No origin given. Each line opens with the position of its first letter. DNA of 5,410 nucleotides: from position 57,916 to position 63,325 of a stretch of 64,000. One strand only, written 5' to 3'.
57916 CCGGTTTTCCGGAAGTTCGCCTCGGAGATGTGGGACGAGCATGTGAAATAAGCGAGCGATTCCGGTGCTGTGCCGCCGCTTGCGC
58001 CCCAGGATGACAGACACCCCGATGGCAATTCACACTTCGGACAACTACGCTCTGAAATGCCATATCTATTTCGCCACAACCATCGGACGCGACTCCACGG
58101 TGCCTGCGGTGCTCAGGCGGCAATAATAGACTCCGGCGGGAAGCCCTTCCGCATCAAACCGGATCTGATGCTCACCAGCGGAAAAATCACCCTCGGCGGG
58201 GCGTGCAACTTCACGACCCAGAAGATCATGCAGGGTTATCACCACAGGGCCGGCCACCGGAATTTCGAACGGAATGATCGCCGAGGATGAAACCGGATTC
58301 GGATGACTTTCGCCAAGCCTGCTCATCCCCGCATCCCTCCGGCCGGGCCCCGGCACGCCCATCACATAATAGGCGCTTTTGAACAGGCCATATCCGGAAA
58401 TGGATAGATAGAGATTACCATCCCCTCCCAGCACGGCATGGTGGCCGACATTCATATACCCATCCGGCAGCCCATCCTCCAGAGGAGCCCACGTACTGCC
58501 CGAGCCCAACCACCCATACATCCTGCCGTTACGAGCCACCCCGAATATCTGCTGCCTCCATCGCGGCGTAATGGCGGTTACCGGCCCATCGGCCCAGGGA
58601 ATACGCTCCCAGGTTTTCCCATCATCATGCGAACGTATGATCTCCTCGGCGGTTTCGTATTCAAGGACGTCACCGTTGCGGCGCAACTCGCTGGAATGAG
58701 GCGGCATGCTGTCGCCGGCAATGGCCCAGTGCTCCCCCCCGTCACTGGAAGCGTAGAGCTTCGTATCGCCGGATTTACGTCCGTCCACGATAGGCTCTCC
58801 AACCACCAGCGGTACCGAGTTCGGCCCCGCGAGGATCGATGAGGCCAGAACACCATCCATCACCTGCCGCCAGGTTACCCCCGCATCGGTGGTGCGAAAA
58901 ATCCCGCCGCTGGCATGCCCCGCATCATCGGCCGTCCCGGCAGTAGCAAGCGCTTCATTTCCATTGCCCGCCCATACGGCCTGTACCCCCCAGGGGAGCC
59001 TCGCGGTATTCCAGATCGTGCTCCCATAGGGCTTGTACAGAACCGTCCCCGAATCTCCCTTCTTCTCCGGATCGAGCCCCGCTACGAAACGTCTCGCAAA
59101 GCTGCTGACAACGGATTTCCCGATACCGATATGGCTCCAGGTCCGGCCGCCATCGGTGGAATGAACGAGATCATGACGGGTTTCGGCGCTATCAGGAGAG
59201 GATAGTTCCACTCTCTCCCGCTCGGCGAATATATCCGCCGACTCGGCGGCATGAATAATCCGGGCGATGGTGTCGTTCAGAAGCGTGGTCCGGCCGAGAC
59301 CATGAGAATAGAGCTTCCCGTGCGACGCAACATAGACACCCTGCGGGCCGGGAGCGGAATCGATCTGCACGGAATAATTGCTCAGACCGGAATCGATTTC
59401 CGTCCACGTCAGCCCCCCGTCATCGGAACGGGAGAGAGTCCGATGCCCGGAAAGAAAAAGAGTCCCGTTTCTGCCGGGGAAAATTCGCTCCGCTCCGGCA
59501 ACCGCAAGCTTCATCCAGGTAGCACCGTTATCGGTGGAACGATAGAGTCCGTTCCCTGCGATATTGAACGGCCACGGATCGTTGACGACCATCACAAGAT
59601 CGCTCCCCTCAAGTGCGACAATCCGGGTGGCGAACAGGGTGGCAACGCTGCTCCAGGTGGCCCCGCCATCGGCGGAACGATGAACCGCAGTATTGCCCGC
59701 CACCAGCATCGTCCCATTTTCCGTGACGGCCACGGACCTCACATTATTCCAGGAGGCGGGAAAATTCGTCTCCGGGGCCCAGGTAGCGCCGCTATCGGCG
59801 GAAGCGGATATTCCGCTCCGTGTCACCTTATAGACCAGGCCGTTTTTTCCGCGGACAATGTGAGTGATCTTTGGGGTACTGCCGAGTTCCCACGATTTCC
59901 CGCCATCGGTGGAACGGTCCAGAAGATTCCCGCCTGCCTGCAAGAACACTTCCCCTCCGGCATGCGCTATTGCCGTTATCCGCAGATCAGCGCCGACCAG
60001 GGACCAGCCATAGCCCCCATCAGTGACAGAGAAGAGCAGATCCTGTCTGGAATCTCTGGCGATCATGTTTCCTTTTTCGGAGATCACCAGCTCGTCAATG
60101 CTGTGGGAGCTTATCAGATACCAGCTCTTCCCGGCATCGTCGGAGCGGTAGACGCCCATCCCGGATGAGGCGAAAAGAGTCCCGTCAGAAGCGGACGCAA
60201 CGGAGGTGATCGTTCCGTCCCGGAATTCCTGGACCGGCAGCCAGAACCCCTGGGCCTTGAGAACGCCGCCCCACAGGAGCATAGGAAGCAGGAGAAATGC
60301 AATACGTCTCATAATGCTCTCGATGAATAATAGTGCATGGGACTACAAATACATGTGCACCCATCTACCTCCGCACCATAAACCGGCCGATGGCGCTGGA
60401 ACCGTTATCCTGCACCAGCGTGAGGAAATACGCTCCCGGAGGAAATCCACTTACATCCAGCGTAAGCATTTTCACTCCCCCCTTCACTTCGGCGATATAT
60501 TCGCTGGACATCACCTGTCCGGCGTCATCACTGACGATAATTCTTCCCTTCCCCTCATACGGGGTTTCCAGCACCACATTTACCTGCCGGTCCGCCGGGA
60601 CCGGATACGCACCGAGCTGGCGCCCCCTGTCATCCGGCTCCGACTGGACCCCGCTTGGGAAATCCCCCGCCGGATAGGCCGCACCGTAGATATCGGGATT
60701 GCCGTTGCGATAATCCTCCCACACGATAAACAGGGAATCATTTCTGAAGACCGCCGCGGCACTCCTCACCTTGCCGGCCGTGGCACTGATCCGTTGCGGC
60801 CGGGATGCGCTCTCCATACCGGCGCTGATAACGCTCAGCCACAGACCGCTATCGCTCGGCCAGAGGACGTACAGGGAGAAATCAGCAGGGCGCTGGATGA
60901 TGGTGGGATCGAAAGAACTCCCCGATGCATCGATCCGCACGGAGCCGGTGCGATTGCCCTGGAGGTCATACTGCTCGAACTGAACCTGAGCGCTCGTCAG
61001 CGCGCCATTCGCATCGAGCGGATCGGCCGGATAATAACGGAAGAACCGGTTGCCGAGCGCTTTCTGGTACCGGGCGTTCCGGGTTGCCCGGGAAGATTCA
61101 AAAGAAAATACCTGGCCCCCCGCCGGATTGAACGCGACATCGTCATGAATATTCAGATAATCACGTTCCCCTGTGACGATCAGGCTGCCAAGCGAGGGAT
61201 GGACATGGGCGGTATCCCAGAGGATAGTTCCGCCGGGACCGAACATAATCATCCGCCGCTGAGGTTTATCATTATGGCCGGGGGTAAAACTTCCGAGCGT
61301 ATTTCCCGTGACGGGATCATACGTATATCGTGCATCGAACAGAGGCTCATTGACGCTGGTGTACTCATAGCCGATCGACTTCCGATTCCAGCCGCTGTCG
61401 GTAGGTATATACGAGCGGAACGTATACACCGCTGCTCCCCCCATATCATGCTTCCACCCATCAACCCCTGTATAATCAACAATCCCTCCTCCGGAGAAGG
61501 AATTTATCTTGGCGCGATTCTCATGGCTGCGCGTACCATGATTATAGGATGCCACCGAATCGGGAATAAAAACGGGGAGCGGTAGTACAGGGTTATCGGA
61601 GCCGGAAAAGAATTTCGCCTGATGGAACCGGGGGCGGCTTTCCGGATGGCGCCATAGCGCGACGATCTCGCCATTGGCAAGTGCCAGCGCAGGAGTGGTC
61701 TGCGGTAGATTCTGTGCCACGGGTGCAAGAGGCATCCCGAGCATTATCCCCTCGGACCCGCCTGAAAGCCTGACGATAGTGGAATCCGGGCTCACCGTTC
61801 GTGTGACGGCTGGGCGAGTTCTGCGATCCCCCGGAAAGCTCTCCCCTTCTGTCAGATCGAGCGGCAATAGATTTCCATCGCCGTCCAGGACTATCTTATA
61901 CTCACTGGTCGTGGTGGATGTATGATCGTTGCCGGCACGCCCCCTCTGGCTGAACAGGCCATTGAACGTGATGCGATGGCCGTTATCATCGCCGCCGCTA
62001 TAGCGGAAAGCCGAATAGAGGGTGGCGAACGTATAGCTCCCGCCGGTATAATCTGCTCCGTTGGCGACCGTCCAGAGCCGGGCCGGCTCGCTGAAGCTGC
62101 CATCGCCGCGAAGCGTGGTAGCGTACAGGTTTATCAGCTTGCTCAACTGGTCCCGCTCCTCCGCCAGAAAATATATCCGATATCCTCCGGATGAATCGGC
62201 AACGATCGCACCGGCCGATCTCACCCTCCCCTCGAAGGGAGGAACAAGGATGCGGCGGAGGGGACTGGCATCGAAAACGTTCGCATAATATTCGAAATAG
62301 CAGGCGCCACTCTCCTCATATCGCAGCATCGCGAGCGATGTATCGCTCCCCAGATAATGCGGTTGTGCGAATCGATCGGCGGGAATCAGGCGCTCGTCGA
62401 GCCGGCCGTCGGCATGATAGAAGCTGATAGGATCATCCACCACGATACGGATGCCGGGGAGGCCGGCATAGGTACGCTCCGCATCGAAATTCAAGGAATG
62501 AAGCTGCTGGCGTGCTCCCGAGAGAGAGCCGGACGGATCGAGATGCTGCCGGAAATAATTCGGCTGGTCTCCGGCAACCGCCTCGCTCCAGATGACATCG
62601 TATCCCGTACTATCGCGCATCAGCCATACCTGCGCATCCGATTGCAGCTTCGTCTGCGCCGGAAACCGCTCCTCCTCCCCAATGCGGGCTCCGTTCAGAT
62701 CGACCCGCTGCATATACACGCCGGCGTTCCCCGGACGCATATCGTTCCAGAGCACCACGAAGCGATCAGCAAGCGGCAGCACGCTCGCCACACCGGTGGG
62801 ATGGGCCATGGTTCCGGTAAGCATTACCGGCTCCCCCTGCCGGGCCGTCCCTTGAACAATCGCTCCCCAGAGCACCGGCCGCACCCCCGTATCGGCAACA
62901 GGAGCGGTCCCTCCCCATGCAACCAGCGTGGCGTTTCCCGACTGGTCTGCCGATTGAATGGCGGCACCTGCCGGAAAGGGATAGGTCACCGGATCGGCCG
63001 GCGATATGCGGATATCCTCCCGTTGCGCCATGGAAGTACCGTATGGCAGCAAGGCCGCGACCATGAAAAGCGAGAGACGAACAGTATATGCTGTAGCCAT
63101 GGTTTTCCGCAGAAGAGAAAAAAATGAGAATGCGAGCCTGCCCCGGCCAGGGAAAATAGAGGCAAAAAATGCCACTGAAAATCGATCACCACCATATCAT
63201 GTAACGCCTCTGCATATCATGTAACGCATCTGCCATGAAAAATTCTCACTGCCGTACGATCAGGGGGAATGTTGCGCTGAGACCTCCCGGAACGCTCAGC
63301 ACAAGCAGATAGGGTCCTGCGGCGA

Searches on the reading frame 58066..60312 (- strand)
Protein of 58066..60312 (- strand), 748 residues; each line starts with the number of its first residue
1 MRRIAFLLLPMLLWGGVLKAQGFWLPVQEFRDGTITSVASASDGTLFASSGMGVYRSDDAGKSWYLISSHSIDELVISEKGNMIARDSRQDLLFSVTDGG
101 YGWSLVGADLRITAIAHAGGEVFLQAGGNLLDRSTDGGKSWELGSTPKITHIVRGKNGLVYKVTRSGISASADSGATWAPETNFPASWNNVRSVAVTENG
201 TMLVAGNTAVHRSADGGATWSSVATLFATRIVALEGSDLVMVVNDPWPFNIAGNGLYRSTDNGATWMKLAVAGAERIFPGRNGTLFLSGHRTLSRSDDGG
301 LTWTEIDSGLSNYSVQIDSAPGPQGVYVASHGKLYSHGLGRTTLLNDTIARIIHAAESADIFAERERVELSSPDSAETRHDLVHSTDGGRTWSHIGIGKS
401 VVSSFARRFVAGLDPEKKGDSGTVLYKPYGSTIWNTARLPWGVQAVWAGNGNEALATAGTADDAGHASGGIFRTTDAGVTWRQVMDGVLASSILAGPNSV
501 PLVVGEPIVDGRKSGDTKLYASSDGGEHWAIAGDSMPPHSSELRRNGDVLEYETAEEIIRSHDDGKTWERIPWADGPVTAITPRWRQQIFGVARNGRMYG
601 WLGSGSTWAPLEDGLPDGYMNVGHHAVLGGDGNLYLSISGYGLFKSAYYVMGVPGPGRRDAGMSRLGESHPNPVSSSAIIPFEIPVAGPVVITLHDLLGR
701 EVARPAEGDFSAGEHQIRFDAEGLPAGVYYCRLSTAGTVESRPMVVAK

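Call 3: search_protein_families(library=pfam, proteins=[window:58066-60312:-], max_evalue=0.01)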
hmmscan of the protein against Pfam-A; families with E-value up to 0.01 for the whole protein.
window:58066-60312:- (748 aa): 10 families
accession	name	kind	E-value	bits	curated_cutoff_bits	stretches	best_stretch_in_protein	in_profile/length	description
PF02012.26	BNR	-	2.1e-14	51.5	27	0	384-394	2-12/12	BNR/Asp-box repeat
PF15902.12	Sortilin-Vps10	-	1.7e-11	44.1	33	0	169-269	4-112/446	Sortilin, neurotensin receptor 3,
PF19755.4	DUF6242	-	4.8e-08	33.6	29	0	158-220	155-217/217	Domain of unknown function (DUF6242)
PF24316.1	Tli3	-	5.8e-06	27.1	27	0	351-399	54-103/129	T6SS Tli3 immunity protein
PF13088.12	BNR_2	-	6.2e-06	26.2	31.4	1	118-228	131-256/277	BNR repeat-like domain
PF18962.6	Por_Secre_tail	-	0.00014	22.5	27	1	671-739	3-68/75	Secretion system C-terminal sorting domain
PF14870.12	PSII_BNR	-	0.00036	20.3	27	0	91-142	38-95/303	Photosynthesis system II assembly factor YCF48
PF15899.11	BNR_6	-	0.00052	20.3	27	0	560-571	3-14/14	BNR-Asp box repeat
PF21471.3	Reelin_subrepeat-B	-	0.0023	18.2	27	0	372-400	52-80/127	Reelin subrepeat B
PF00400.38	WD40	-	0.0055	17.7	27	0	33-51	12-30/39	WD domain, G-beta repeat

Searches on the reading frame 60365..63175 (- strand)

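Call 23: search_protein_families(library=pfam, proteins=[window:60365-63175:-], max_evalue=0.001)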
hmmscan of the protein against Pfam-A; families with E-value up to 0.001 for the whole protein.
window:60365-63175:- (936 aa): 1 family
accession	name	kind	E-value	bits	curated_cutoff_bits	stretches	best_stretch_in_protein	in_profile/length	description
PF18962.6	Por_Secre_tail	-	1.9e-05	25.3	27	1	857-928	2-70/75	Secretion system C-terminal sorting domain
